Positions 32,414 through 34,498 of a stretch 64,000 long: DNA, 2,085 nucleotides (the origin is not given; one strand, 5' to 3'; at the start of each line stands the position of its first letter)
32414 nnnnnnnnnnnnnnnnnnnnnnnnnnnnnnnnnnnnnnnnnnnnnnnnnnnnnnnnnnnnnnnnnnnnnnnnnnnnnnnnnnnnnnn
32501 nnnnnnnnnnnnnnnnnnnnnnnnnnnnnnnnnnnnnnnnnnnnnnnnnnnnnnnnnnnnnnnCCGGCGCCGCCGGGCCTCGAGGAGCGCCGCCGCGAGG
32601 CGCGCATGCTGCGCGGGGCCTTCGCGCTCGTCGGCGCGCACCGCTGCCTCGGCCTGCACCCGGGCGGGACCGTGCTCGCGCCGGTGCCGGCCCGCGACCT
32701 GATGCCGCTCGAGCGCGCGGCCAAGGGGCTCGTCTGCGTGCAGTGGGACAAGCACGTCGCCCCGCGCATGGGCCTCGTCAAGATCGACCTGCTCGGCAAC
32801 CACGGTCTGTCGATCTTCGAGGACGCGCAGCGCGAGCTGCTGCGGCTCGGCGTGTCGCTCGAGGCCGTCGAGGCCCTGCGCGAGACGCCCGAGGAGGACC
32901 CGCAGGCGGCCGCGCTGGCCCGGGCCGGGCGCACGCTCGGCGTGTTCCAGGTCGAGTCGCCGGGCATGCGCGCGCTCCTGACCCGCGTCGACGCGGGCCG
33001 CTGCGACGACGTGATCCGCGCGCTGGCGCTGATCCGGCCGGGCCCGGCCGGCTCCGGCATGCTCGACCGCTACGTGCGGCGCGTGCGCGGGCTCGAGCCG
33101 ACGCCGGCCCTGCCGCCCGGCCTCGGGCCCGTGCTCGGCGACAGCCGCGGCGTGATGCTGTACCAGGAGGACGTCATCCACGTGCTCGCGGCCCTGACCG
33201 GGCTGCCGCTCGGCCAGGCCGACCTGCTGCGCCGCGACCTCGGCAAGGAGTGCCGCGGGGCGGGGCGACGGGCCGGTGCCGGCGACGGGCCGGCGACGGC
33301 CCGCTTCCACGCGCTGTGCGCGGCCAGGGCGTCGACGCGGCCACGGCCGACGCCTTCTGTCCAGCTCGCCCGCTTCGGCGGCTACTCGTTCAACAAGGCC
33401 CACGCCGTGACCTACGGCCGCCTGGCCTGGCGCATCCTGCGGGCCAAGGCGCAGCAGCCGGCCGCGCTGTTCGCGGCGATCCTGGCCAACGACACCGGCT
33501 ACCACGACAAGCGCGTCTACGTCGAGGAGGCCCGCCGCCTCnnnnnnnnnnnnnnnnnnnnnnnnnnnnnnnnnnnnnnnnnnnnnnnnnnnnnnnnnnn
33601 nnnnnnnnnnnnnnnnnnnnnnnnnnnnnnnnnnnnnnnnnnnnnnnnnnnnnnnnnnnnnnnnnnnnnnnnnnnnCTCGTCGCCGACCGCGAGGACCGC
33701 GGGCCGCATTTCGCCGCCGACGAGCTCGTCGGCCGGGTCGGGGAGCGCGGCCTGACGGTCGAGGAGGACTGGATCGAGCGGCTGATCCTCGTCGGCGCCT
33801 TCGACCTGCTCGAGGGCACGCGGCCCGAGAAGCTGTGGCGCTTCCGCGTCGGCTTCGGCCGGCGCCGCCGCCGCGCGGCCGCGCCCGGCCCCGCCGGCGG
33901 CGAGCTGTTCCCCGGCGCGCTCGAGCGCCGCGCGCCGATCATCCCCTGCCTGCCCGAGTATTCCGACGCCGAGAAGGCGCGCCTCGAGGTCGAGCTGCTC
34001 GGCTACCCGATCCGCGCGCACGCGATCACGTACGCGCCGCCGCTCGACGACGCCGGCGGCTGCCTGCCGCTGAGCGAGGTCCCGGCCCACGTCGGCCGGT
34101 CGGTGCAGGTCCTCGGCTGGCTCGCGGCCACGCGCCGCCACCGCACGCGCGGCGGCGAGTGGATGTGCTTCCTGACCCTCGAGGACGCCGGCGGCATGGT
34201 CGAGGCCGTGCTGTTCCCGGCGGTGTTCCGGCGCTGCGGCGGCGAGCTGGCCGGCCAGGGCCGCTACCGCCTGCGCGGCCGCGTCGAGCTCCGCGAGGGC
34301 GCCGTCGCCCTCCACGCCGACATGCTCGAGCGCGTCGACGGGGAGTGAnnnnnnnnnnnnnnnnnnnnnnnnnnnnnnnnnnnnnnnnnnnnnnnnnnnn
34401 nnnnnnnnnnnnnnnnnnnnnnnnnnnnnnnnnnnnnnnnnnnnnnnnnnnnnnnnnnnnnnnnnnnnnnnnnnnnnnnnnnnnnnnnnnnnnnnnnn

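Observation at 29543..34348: Y-family polymerase + DnaE2 mutagenesis cassette is present but broken by frameshifts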

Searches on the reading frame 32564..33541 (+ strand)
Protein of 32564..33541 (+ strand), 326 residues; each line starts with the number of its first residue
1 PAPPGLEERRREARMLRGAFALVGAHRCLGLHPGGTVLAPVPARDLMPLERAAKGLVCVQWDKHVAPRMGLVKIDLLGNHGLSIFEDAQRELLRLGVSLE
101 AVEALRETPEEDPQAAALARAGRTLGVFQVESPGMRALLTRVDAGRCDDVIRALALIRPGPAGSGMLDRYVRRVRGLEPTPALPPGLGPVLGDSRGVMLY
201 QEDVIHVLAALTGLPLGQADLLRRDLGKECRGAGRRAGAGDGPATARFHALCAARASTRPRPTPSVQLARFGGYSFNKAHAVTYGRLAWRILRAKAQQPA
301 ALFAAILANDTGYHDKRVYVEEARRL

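Call 11: find_homologous_proteins(query=window:32564-33541:+)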
Query window:32564-33541:+ (326 aa): 148 proteins with E <= 0.001 among 8000 candidates; the best 120 are listed.
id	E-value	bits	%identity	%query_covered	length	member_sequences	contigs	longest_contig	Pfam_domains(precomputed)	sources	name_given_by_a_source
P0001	1.3e-100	355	61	94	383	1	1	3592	PF00132.31,PF17657.7,PF07733.19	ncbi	ncbi:MAG: hypothetical protein ACE5F1_15560 [Planctomycetota bacterium]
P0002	3.7e-73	265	50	97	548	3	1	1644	PF14579.13,PF17657.7,PF07733.19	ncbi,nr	ncbi:MAG: DNA polymerase III subunit alpha, partial [Planctomycetes bacterium]|nr:DNA polymerase III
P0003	7.4e-71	257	47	97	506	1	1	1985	PF17657.7,PF07733.19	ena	-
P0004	1.9e-70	256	55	79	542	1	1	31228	PF14579.13,PF01336.32,PF17657.7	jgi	jgi:DNA polymerase III alpha subunit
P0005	1.0e-66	243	48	90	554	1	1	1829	PF14579.13,PF01336.32,PF17657.7,PF07733.19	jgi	jgi:DNA polymerase-3 subunit alpha/error-prone DNA polymerase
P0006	4.1e-65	238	45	94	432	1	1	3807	PF17657.7,PF07733.19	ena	-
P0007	1.7e-64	236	66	59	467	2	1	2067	PF14579.13,PF01336.32,PF17657.7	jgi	-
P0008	5.2e-64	235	46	97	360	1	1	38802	PF17657.7,PF07733.19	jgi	jgi:DNA polymerase III alpha subunit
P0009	1.5e-62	230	52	67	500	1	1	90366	PF01336.32,PF17657.7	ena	-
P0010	1.6e-60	223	56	66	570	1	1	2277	PF14579.13,PF01336.32,PF17657.7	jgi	-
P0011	2.1e-55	206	44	89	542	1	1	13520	PF14579.13,PF01336.32,PF17657.7,PF07733.19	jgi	-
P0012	2.3e-55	206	38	96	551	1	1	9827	PF14579.13,PF17657.7,PF07733.19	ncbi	-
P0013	7.8e-53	198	41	89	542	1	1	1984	PF14579.13,PF17657.7,PF07733.19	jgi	jgi:DNA polymerase III alpha subunit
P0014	7.3e-52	195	40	92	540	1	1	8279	PF14579.13,PF17657.7,PF07733.19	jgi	jgi:DNA polymerase III alpha subunit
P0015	9.2e-52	194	41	83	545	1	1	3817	PF14579.13,PF01336.32,PF17657.7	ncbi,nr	ncbi:MAG: hypothetical protein KGZ25_11230, partial [Planctomycetes bacterium]|nr:hypothetical prote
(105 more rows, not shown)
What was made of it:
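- On DnaE2 (error-prone C-family polymerase): Sources label the relatives 'error-prone DNA polymerase' (call 11).
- Tried and rejected: All hits in call 11 were 571 aa or shorter, which first suggested that dnaE2 is fragmented across the family.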

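Call 12: search_protein_families(library=pfam, proteins=[window:32564-33541:+], max_evalue=0.01)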
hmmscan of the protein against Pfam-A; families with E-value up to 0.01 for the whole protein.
window:32564-33541:+ (326 aa): 2 families
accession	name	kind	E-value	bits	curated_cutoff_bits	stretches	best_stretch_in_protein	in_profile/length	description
PF17657.6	DNA_pol3_finger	-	3.2e-32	111.6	22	1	105-229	22-146/166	Bacterial DNA polymerase III alpha subunit finger domain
PF07733.18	DNA_pol3_alpha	-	1.1e-09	38.8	23.9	1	13-78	194-260/260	Bacterial DNA polymerase III alpha NTPase domain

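Call 13: find_related_loci(query=window:32564-33541:+, collection=genome_contigs, flank=10000)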
Query window:32564-33541:+ (326 aa) in genome_contigs; peptide patterns used: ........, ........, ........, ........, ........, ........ (x = any residue, [..] = any of these).
599 stretches matched a pattern (row limit reached: there are more); 488 encode a relative of the query (tblastn E <= 1e-3); the best 80 are kept; 80 distinct loci.
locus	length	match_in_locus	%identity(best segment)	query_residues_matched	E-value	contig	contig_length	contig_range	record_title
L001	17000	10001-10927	52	8-326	2e-83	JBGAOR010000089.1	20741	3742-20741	MAG: Planctomycetota bacterium isolate MAG_MBR_H10.14 MBRH10-14_opera_contig_8831, whole genome shotgun sequence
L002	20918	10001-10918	50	11-326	5e-82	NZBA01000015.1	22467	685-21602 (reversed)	MAG: Planctomycetota bacterium isolate ARS15 72928, whole genome shotgun sequence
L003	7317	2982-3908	49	8-326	4e-82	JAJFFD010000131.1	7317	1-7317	MAG: Planctomycetota bacterium isolate OFTM109 OFTM109_130, whole genome shotgun sequence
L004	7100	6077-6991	52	11-325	4e-82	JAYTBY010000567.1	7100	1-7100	MAG: Planctomycetota bacterium isolate GFS_14463 GFS_14463_566, whole genome shotgun sequence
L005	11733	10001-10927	50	8-326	6e-82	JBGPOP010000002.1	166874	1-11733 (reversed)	MAG: Planctomycetota bacterium isolate OBJ_0618_7090110_189 k141_2223570_length_166874_cov_62.1212, whole genome shotgun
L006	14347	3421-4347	49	8-326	3e-81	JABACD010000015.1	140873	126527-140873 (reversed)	MAG: Planctomycetota bacterium isolate bin99p NODE_15_length_140873_cov_7.946804, whole genome shotgun sequence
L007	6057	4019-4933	51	11-325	2e-81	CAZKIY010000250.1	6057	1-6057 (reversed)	MAG TPA_asm: uncultured Planctomycetaceae bacterium isolate SRP128246_co1_341 genome assembly, contig: NODE_36212_length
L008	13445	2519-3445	50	8-326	9e-81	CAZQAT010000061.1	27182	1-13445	MAG TPA_asm: uncultured Planctomycetaceae bacterium isolate binchicken_co97_304 genome assembly, contig: NODE_7184_lengt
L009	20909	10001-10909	49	12-325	1e-80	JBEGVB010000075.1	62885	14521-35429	MAG: Planctomycetota bacterium isolate riogrande_2019_sw_WHONDRS-S19S_0066_B_bin.112 scaffold_2048379, whole genome shot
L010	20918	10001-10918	50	11-326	2e-80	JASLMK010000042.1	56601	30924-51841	MAG: Planctomycetota bacterium isolate Arabian10_MAG_46 c_000000427669, whole genome shotgun sequence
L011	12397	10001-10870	50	27-326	2e-80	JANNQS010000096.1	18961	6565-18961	MAG: Planctomycetota bacterium isolate SOY_31_metabat_411 SOY_31_k141_2553938, whole genome shotgun sequence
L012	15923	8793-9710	51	11-326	3e-80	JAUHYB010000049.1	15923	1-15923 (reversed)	MAG: bacterium isolate 3_bin.35 NODE_4351_length_15923_cov_3.631806, whole genome shotgun sequence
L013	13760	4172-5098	50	8-326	4e-80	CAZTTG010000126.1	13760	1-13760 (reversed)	MAG TPA_asm: uncultured Planctomycetaceae bacterium isolate binchicken_co97_508 genome assembly, contig: NODE_17889_leng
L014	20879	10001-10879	52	25-326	1e-79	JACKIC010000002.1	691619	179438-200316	MAG: Planctomycetota bacterium isolate HK-STAS-PLAN-34 HK-STAS-PLAN-34_2, whole genome shotgun sequence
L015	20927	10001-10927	49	11-326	1e-79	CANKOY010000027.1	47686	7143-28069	MAG: Planctomycetota bacterium isolate TH-Jun18-114 genome assembly, contig: TH-Jun18-C1299, whole genome shotgun sequen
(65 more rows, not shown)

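Call 24: find_encoding_contigs(protein=P0001, flank=10000, max_places=3)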
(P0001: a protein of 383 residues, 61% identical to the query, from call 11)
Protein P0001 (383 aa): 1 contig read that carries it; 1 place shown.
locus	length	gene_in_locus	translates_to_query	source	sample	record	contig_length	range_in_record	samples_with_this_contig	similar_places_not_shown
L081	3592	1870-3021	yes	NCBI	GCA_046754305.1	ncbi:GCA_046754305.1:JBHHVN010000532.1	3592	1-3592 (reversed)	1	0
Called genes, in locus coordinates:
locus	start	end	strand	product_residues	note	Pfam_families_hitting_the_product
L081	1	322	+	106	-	?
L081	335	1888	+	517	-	PF02811:PHP, PF07733:DNA_pol3_alpha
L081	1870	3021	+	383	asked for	PF07733:DNA_pol3_alpha, PF17657:DNA_pol3_finger, PF00132:Hexapep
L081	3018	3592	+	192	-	PF13641:Glyco_tranf_2_3, PF00535:Glycos_transf_2, PF10111:Glyco_tranf_2_2 (weak), PF12804:NTP_transf_3 (weak)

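Call 25: find_encoding_contigs(protein=P0004, flank=10000, max_places=3)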
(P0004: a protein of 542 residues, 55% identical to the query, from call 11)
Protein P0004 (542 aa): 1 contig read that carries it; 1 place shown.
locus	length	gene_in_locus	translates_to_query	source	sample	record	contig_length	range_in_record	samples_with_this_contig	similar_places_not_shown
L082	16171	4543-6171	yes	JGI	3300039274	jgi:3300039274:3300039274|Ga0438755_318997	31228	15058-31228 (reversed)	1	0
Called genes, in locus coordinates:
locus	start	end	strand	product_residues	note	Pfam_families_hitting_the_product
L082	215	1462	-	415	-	-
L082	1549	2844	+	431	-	PF00817:IMS, PF21999:IMS_HHH_1 (weak)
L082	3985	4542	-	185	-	-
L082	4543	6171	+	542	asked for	PF17657:DNA_pol3_finger, PF14579:HHH_6, PF01336:tRNA_anti-codon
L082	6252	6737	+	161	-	PF00582:Usp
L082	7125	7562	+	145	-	-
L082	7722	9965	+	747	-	PF20437:LonC_helical, PF13654:AAA_32, PF20436:LonB_AAA-LID, PF05362:Lon_C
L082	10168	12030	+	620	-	PF01558:POR, PF01855:POR_N, PF17147:PFOR_II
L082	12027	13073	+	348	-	PF02775:TPP_enzyme_C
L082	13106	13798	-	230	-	PF07313:AmiA-like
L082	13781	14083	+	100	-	-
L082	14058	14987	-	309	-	PF13428:TPR_14 (faint)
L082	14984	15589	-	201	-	-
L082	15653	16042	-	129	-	-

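Call 43: find_related_loci(query=window:32564-33541:+, collection=metagenome_contigs, flank=10000)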
Query window:32564-33541:+ (326 aa) in metagenome_contigs; peptide patterns used: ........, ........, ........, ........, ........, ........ (x = any residue, [..] = any of these).
586 stretches matched a pattern; 435 encode a relative of the query (tblastn E <= 1e-3); the best 80 are kept; 80 distinct loci.
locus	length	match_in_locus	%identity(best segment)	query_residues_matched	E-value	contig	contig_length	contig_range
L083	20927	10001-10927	52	8-326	4e-84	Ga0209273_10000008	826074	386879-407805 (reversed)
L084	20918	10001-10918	50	11-326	7e-82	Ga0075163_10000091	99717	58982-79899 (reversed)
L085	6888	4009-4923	51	11-325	1e-81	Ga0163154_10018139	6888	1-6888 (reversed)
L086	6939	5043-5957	50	11-326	2e-81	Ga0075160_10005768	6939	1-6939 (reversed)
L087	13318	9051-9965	51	11-325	1e-81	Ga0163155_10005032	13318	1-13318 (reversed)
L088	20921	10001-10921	50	9-326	2e-81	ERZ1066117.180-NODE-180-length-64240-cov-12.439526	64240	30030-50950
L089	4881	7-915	49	12-325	5e-81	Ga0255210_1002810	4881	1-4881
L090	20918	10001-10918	51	11-326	5e-81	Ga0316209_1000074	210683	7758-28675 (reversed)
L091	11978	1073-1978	51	14-326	2e-80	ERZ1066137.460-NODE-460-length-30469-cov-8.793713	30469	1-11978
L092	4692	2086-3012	49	8-326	1e-79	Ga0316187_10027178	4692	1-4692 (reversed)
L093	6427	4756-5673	50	11-326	1e-79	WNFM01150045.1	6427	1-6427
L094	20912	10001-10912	50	11-326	4e-79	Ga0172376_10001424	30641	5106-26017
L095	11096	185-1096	49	11-326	3e-79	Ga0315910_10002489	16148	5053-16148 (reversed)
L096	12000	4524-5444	50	8-326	5e-79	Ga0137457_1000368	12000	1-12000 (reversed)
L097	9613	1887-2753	50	27-326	1e-77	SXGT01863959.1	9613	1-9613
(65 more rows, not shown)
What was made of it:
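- Tried and rejected: Scans of genome_contigs and metagenome_contigs gave at most 52-55% identity (calls 13, 43).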

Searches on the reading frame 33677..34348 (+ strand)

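Call 12: search_protein_families(library=pfam, proteins=[window:33677-34348:+], max_evalue=0.01)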
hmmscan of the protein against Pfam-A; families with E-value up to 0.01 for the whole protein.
window:33677-34348:+ (223 aa): 1 family
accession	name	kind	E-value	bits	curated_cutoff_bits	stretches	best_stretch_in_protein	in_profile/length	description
PF01336.31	tRNA_anti-codon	-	5.2e-08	33.1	27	1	143-218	1-73/75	OB-fold nucleic acid binding domain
